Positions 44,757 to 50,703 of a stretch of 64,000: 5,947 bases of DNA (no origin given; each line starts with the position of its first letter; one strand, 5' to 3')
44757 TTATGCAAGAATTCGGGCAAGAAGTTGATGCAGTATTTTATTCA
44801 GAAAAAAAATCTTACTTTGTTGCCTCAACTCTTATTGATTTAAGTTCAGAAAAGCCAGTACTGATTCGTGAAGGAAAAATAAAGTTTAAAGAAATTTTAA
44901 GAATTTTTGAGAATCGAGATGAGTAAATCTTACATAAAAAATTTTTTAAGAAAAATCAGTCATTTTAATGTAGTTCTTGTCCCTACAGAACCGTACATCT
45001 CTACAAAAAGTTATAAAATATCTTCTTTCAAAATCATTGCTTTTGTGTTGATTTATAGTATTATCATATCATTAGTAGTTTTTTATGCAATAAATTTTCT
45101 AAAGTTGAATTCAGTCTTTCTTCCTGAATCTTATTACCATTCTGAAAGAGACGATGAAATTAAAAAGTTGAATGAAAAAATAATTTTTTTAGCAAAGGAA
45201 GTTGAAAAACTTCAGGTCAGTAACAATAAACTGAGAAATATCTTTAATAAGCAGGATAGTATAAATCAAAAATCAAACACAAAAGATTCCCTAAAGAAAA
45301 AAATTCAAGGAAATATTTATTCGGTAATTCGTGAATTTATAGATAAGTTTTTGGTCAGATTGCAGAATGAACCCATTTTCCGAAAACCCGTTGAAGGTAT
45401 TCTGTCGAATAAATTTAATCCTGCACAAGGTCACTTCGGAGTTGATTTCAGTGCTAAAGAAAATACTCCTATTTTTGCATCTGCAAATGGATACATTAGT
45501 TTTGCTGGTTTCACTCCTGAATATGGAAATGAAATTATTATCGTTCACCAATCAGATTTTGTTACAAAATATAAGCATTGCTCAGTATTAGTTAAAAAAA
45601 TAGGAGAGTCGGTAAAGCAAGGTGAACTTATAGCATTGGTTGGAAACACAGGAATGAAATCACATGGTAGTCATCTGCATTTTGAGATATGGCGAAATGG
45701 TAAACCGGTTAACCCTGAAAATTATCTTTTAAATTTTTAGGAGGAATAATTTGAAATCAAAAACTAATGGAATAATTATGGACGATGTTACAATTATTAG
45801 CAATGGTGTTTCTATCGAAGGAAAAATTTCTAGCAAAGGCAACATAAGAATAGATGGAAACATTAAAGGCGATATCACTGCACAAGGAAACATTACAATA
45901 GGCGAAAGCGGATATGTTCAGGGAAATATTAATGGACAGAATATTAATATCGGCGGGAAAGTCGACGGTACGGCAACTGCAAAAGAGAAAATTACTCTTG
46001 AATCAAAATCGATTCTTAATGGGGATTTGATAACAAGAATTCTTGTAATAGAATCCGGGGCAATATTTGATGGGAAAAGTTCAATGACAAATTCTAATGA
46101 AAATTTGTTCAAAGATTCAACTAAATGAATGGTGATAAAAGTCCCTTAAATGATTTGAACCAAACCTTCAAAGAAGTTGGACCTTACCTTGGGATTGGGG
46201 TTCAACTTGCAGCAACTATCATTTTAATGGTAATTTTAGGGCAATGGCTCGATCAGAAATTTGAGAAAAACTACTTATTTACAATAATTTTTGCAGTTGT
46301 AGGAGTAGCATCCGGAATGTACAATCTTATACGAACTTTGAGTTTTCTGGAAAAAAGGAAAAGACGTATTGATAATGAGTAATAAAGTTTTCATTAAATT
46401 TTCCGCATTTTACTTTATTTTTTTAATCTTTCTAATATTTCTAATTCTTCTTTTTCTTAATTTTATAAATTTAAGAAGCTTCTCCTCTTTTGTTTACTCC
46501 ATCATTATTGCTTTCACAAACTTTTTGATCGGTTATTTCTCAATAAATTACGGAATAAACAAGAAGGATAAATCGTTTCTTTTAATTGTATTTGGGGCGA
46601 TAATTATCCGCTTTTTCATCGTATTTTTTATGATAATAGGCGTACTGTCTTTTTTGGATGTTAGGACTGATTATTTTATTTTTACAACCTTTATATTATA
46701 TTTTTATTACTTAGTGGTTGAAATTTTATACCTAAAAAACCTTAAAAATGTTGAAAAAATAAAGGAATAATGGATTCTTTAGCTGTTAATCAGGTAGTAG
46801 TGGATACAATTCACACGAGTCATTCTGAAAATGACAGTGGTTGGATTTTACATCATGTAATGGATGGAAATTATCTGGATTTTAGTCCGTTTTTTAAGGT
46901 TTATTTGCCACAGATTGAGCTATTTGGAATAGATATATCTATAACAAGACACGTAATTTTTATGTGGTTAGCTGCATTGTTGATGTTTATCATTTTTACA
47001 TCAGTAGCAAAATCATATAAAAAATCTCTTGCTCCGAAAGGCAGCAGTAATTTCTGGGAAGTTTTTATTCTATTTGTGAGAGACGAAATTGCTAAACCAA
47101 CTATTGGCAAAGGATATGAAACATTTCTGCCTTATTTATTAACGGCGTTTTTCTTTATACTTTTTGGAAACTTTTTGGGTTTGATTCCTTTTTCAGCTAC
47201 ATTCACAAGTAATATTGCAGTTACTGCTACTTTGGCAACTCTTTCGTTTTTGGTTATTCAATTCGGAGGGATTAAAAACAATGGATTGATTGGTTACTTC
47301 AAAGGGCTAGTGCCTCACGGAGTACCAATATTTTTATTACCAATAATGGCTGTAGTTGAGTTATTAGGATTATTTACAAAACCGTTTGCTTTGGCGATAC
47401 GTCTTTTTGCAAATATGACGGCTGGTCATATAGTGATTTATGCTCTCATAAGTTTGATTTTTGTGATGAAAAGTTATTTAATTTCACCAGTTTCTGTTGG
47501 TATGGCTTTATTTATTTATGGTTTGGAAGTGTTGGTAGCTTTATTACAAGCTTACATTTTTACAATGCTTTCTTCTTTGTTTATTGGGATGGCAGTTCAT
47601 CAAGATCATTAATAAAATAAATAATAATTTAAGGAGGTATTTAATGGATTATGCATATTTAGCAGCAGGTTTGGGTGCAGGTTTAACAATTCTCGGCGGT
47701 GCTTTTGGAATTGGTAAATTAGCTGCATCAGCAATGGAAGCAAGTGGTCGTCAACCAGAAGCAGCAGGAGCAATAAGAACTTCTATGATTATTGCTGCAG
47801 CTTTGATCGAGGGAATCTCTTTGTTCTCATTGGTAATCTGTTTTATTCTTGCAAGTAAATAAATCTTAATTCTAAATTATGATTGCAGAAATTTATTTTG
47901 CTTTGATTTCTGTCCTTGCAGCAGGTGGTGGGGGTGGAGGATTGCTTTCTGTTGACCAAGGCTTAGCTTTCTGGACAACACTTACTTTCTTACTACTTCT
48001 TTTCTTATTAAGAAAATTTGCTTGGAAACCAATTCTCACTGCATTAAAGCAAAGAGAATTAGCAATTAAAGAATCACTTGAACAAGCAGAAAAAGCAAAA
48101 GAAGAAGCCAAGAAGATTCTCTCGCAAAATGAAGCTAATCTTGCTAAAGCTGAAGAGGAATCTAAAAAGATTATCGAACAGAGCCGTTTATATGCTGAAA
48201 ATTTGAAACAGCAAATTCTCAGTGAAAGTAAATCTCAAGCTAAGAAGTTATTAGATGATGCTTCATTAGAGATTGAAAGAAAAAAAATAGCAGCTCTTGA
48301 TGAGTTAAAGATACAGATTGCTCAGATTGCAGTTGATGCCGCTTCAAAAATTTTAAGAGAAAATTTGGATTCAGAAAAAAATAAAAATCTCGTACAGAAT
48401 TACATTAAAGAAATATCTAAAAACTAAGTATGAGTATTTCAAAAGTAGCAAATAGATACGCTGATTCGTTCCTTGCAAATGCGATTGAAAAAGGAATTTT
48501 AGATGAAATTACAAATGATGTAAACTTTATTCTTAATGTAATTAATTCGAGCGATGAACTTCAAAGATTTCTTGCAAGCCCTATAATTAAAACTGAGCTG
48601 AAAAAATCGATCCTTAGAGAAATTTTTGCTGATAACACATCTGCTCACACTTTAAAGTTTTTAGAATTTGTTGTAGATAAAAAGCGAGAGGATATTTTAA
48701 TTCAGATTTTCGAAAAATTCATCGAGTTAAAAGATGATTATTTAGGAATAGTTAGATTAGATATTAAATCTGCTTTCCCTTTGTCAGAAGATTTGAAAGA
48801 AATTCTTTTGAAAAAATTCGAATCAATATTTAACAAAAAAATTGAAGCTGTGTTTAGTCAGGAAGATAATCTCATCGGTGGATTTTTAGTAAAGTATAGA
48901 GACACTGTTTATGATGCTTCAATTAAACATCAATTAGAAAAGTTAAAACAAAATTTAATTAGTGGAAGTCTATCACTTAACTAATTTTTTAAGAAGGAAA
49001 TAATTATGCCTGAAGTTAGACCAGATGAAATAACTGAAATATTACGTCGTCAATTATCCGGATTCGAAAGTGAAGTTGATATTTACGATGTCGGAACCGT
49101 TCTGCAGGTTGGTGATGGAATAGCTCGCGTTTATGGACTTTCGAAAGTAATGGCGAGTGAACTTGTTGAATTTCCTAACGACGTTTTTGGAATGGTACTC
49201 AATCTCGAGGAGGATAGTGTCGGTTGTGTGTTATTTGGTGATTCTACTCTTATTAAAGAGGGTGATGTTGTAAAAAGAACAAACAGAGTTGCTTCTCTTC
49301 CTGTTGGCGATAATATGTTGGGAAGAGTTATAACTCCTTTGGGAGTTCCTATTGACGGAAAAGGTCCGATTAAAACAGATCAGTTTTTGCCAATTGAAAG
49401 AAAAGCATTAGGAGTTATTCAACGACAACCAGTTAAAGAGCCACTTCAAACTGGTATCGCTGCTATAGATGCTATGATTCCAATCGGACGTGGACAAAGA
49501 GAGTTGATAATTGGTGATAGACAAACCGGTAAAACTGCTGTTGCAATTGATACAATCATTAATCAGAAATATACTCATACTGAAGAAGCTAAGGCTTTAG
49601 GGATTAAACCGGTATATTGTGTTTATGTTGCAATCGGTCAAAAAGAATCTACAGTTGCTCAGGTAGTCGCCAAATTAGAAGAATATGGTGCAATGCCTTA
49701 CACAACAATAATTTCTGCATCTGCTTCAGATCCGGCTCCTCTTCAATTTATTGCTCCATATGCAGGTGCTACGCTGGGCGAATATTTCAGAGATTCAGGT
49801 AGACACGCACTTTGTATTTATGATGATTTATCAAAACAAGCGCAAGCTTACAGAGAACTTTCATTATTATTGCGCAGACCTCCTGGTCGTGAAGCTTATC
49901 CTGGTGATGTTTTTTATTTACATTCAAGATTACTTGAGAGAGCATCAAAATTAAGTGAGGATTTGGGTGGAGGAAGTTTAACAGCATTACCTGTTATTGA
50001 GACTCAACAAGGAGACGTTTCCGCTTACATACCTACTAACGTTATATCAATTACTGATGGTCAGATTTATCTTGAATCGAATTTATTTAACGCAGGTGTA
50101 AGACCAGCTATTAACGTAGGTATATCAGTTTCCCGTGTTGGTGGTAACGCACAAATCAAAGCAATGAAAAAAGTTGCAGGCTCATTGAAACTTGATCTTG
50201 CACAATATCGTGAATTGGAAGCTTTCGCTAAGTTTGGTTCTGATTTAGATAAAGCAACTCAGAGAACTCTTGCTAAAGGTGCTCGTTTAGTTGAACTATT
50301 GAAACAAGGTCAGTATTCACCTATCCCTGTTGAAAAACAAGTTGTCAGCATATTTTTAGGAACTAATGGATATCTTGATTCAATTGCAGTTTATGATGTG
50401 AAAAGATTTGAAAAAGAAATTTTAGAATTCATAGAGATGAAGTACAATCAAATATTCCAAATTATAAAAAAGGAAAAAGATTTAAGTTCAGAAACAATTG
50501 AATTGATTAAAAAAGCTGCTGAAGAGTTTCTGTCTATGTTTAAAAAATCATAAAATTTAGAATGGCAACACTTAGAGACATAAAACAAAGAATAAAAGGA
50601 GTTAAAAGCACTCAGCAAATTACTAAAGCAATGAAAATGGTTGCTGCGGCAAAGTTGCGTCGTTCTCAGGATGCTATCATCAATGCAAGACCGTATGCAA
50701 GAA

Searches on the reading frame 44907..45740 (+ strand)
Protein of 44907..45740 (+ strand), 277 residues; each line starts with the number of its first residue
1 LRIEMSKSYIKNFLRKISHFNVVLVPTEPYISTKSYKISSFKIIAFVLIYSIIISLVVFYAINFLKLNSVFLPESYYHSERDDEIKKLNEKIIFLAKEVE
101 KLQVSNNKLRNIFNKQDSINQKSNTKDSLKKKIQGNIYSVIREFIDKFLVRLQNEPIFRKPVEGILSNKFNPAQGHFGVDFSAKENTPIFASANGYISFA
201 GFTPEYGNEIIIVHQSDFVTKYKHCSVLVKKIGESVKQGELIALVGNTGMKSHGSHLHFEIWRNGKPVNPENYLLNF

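Call 67: search_protein_families(library=pfam, proteins=[window:44907-45740:+], max_evalue=0.000001)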
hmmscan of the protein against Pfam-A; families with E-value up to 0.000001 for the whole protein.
window:44907-45740:+ (277 aa): 1 family
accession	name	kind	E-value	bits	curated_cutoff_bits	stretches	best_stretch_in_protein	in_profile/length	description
PF01551.29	Peptidase_M23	-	2.6e-28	98.5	28.7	1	175-270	2-96/96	Peptidase family M23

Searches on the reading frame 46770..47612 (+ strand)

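Call 67: search_protein_families(library=pfam, proteins=[window:46770-47612:+], max_evalue=0.000001)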
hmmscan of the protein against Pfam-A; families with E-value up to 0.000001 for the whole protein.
window:46770-47612:+ (280 aa): 1 family
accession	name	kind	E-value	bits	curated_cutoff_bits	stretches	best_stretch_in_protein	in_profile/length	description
PF00119.25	ATP-synt_A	-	4.1e-62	210.3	33.9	1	62-272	1-216/217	ATP synthase A chain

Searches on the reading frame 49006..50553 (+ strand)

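Call 67: search_protein_families(library=pfam, proteins=[window:49006-50553:+], max_evalue=0.000001)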
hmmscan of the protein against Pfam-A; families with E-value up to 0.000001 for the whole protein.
window:49006-50553:+ (515 aa): 3 families
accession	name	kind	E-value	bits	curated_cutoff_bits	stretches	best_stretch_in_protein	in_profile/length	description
PF00006.31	ATP-synt_ab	-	1.6e-80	270.1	29.5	1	150-376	1-213/213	ATP synthase alpha/beta family, nucleotide-binding domain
PF00306.32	ATP-synt_ab_C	-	3.6e-50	169.9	27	1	383-508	1-126/126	ATP synthase alpha/beta chain, C terminal domain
PF02874.29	ATP-synt_ab_N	-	6.1e-19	68.8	20.9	1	29-93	5-69/69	ATP synthase alpha/beta family, beta-barrel domain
